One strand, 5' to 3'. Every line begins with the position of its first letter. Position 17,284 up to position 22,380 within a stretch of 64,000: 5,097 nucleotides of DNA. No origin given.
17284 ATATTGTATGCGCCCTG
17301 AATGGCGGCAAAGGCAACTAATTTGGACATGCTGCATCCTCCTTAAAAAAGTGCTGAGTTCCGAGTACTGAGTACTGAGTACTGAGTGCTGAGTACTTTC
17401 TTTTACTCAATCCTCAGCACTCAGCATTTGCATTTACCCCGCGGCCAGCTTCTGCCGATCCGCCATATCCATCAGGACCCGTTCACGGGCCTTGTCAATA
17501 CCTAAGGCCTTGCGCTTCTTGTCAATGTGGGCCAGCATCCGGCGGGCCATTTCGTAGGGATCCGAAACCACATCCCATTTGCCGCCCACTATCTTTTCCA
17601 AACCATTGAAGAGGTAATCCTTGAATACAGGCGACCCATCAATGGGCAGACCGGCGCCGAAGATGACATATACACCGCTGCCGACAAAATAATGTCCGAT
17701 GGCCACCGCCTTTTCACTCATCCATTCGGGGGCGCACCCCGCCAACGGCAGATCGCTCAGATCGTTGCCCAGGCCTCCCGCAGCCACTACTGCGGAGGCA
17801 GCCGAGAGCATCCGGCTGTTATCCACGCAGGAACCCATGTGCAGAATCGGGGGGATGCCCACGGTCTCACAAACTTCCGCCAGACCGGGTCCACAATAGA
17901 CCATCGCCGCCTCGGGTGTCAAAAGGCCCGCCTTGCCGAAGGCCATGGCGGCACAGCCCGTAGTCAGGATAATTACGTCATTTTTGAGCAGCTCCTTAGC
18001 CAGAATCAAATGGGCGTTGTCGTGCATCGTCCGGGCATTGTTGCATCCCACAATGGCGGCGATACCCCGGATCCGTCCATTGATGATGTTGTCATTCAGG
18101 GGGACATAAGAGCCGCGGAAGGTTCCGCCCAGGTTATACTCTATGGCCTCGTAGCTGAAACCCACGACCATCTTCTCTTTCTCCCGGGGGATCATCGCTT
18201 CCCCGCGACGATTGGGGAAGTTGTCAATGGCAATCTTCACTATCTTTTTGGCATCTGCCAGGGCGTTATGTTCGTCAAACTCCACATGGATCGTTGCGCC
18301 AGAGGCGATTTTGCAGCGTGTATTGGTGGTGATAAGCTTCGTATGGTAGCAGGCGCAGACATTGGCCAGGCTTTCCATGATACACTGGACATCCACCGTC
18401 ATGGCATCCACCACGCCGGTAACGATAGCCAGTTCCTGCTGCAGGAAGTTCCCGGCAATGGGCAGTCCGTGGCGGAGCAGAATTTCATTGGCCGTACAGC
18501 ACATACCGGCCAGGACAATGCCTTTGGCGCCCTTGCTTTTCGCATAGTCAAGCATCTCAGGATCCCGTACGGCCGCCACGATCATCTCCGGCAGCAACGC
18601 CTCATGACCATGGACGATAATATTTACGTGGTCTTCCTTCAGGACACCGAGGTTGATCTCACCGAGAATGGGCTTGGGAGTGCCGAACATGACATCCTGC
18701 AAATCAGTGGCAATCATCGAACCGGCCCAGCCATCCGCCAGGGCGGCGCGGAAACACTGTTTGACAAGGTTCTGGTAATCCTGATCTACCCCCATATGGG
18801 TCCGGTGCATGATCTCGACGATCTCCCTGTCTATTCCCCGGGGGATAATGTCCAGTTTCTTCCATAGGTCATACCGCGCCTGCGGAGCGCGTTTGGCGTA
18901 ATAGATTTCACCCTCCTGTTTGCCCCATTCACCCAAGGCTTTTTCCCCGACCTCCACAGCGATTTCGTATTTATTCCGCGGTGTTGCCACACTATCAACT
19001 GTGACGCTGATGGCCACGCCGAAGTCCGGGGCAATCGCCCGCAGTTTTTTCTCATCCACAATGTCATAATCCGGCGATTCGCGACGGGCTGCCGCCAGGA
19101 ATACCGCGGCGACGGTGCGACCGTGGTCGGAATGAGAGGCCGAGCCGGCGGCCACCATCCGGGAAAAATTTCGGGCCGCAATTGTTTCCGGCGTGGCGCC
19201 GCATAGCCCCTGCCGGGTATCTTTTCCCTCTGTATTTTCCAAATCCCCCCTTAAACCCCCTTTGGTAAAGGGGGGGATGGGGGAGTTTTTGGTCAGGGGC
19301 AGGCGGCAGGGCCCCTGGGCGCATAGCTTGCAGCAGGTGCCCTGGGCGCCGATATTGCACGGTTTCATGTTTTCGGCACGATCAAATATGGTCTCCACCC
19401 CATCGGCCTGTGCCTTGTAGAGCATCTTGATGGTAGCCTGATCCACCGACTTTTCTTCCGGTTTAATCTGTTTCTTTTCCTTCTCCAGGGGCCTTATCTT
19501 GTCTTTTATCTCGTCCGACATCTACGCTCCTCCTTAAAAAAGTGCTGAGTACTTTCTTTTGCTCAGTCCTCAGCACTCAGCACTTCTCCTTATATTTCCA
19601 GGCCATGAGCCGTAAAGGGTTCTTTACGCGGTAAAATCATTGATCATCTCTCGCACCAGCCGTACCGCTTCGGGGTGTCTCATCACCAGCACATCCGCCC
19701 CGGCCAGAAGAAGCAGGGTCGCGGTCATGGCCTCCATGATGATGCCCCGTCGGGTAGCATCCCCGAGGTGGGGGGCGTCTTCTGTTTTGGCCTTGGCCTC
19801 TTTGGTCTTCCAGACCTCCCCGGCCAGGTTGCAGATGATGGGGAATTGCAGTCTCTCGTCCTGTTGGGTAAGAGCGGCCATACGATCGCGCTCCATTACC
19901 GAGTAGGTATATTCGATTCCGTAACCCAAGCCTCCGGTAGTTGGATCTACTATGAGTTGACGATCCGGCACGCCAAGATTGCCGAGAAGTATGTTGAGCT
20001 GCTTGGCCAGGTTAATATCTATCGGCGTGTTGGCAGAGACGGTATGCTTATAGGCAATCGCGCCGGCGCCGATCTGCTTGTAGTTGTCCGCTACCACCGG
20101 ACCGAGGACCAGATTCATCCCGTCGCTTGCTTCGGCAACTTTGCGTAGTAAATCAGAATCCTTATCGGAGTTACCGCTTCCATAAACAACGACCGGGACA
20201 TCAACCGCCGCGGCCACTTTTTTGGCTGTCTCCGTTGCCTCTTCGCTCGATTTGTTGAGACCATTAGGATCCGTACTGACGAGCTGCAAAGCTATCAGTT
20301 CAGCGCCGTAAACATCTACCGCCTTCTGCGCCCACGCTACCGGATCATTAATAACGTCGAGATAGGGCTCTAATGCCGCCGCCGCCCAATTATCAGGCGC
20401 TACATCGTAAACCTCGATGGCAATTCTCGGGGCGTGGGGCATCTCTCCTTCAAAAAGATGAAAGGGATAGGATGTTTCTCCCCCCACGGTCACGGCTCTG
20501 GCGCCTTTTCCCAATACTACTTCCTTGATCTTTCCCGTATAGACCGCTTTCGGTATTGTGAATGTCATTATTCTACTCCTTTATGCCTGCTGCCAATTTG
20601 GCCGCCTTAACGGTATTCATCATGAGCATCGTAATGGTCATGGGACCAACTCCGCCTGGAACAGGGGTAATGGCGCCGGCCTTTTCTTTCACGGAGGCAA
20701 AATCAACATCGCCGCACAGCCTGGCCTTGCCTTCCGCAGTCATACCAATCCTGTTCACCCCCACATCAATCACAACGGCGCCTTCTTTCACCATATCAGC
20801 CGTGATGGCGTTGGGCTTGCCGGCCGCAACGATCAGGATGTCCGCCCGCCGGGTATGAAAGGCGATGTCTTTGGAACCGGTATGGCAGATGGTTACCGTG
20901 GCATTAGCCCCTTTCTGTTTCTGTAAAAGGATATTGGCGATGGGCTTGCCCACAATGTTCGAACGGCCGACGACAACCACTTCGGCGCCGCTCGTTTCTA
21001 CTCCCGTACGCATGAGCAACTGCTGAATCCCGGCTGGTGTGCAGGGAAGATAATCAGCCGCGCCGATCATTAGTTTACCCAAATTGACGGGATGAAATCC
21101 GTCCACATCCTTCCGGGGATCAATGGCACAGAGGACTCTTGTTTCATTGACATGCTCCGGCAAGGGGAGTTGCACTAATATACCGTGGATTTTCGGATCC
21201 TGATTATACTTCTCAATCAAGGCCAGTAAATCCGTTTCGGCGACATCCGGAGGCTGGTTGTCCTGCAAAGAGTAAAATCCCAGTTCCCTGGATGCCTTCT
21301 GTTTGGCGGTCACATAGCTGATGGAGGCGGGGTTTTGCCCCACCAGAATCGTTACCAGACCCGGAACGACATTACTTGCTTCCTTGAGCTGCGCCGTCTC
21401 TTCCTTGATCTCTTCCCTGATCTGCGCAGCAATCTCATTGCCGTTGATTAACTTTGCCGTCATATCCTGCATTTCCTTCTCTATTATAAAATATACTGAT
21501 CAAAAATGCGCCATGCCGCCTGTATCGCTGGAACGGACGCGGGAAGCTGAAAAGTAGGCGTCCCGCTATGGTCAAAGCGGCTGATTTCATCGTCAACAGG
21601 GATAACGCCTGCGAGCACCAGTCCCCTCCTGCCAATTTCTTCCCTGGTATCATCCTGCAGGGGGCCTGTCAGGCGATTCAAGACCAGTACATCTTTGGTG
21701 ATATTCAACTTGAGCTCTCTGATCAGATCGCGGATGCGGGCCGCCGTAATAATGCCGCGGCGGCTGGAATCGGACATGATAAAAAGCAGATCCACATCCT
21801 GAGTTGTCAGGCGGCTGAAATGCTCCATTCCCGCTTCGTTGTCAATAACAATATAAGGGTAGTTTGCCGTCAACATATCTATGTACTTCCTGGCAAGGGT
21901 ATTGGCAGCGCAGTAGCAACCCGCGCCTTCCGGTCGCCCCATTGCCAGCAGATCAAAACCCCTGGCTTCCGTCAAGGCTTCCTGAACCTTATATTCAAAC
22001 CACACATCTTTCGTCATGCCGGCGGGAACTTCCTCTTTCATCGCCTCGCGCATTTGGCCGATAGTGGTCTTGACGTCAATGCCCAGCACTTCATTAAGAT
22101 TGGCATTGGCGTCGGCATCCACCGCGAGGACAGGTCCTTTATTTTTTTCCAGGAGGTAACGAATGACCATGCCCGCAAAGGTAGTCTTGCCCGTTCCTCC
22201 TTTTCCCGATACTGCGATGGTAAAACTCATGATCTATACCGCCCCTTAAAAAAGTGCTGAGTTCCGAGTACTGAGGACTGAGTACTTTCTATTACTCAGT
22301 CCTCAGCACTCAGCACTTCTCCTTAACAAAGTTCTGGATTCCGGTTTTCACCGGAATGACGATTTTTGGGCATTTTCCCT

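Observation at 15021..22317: Four copies of a palindromic, terminator-like repeat placed exactly at cistron junctions of the CODH/ACS operon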

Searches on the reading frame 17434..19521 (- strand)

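Call 12: search_protein_families(library=pfam, proteins=[window:17434-19521:-])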
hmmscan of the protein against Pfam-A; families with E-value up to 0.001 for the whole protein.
window:17434-19521:- (695 aa): 1 family
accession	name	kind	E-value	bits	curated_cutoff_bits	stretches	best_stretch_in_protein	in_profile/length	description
PF03063.25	Prismane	-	2.4e-164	548.2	27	1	62-655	1-512/513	Prismane/CO dehydrogenase family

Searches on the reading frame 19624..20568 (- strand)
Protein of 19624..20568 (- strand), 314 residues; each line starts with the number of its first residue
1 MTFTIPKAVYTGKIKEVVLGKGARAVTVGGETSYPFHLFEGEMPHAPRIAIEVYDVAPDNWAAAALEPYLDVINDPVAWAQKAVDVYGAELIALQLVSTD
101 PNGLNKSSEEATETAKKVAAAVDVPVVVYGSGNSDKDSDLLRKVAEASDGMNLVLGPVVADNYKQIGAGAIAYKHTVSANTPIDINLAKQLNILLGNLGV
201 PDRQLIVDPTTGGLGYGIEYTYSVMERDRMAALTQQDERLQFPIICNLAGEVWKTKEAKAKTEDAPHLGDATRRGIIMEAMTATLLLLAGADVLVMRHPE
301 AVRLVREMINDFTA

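Call 12: search_protein_families(library=pfam, proteins=[window:19624-20568:-])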
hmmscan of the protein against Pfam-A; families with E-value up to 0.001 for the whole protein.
window:19624-20568:- (314 aa): 1 family
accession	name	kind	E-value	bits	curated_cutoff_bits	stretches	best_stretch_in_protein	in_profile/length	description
PF03599.22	CdhD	-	1.2e-44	153.1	24.8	1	16-304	1-248/387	CO dehydrogenase/acetyl-CoA synthase delta subunit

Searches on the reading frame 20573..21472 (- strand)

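Call 12: search_protein_families(library=pfam, proteins=[window:20573-21472:-])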
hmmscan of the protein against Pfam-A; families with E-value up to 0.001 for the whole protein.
window:20573-21472:- (299 aa): 2 families
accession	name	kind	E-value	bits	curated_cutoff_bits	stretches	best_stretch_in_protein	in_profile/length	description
PF02882.25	THF_DHG_CYH_C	-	1.4e-66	223.2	27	1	127-293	1-158/160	Tetrahydrofolate dehydrogenase/cyclohydrolase, NAD(P)-binding domain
PF00763.28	THF_DHG_CYH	-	2.2e-39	134.7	32.8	1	9-124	1-115/115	Tetrahydrofolate dehydrogenase/cyclohydrolase, catalytic domain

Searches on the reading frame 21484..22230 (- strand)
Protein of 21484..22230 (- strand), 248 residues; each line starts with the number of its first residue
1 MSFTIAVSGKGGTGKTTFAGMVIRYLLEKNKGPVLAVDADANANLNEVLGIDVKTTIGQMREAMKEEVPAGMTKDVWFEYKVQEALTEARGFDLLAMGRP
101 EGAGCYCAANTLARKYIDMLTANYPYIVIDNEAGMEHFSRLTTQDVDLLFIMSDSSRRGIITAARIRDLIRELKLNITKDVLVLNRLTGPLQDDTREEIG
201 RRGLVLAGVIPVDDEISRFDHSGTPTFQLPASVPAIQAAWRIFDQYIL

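Call 12: search_protein_families(library=pfam, proteins=[window:21484-22230:-])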
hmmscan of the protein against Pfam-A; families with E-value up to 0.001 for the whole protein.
window:21484-22230:- (248 aa): 3 families
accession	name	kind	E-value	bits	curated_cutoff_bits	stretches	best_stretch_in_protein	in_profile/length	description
PF01656.29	CbiA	-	8.4e-13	48.8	25.4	1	5-224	2-123/125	CobQ/CobB/MinD/ParA nucleotide binding domain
PF13614.12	AAA_31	-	1e-08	35.7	27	1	6-178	5-172/177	AAA domain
PF02374.21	ArsA_ATPase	-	0.00096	18.9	24.3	0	5-60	4-58/305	Anion-transporting ATPase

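Call 14: find_encoding_contigs(protein=window:21484-22230:-, flank=10000, max_places=10)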
Protein window:21484-22230:- (248 aa): 8 contigs read that carry it; 7 places shown.
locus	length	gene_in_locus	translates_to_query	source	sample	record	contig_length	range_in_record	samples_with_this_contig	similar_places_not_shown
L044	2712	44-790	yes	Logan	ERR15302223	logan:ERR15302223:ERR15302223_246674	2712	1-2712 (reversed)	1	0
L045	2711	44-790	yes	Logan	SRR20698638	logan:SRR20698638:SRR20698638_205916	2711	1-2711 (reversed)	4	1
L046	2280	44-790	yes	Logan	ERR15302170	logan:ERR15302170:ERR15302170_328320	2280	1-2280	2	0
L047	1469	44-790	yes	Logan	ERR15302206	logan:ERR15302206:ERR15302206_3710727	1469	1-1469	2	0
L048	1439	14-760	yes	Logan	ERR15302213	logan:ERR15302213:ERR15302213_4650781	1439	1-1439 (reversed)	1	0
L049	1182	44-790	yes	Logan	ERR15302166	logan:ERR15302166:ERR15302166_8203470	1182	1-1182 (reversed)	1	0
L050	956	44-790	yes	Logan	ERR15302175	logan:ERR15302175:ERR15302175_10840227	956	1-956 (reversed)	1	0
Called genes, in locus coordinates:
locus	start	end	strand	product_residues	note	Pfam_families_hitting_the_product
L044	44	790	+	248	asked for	PF01656:CbiA, PF13614:AAA_31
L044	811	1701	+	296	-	PF00763:THF_DHG_CYH, PF02882:THF_DHG_CYH_C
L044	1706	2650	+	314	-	PF03599:CdhD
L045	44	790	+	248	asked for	PF01656:CbiA, PF13614:AAA_31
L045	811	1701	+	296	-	PF00763:THF_DHG_CYH, PF02882:THF_DHG_CYH_C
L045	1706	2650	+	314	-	PF03599:CdhD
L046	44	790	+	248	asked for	PF01656:CbiA, PF13614:AAA_31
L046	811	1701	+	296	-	PF00763:THF_DHG_CYH, PF02882:THF_DHG_CYH_C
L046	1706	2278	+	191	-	?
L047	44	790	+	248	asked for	PF01656:CbiA, PF13614:AAA_31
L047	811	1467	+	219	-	?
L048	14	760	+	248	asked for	PF01656:CbiA, PF13614:AAA_31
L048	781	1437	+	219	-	?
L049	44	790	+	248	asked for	PF01656:CbiA, PF13614:AAA_31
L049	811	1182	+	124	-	?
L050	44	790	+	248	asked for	PF01656:CbiA, PF13614:AAA_31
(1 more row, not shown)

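Call 69: find_homologous_proteins(query=window:21484-22230:-, max_evalue=1e-80)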
Query window:21484-22230:- (248 aa): 2743 proteins with E <= 1e-80 among 8000 candidates; the best 120 are listed.
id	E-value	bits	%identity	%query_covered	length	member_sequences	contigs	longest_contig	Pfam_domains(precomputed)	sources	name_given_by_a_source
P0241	3.2e-157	539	98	100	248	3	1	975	PF01656.30,PF13614.13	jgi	jgi:CO dehydrogenase maturation factor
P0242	8.2e-157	538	97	100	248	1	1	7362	PF01656.30,PF13614.13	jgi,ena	-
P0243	6.3e-150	515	92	100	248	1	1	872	PF01656.30,PF13614.13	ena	-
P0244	8.6e-150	515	92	100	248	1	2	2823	PF01656.30,PF13614.13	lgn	-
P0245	1.1e-149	515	94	100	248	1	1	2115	PF01656.30,PF13614.13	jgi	jgi:CO dehydrogenase maturation factor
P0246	3.8e-149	513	93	100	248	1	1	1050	PF01656.30,PF13614.13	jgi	jgi:CO dehydrogenase maturation factor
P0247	5.0e-147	506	91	100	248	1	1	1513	PF01656.30,PF13614.13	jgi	jgi:CO dehydrogenase maturation factor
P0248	6.9e-147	505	90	100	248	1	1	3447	PF01656.30,PF13614.13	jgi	jgi:CO dehydrogenase maturation factor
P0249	6.2e-146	502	91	100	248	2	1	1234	PF01656.30,PF13614.13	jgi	jgi:CO dehydrogenase maturation factor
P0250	1.0e-145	501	91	100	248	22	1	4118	PF01656.30,PF13614.13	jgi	-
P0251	6.1e-144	496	89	100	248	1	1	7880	PF01656.30,PF13614.13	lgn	-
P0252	6.1e-144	496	89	100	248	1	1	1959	PF01656.30,PF13614.13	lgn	-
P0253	1.2e-143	495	89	100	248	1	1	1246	PF01656.30,PF13614.13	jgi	jgi:CO dehydrogenase maturation factor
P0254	2.3e-143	494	90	100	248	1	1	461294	PF01656.30,PF13614.13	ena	-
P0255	6.5e-143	492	88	100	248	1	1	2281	PF01656.30,PF13614.13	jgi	jgi:CO dehydrogenase maturation factor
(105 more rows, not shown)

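Call 70: find_encoding_contigs(protein=P0242, flank=10000, max_places=3)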
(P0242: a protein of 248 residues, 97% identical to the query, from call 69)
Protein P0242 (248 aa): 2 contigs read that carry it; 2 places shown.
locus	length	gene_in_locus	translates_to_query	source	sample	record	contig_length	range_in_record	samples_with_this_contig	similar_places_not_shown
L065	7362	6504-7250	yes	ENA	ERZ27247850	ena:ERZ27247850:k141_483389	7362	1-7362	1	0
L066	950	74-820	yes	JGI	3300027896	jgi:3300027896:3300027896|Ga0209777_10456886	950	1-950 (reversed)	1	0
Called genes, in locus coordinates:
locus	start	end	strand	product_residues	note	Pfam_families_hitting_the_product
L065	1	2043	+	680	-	?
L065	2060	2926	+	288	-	PF02749:QRPTase_N, PF01729:QRPTase_C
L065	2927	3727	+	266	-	PF03099:BPL_LplA_LipB, PF16917:BPL_LplA_LipB_2, PF02237:BPL_C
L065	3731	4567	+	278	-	PF03309:Pan_kinase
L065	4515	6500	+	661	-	PF00111:Fer2, PF17650:RACo_linker, PF17651:Raco_middle, PF14574:RACo_C_ter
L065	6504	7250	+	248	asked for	PF01656:CbiA, PF13614:AAA_31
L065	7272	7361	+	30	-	?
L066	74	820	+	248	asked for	PF01656:CbiA, PF13614:AAA_31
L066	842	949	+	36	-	?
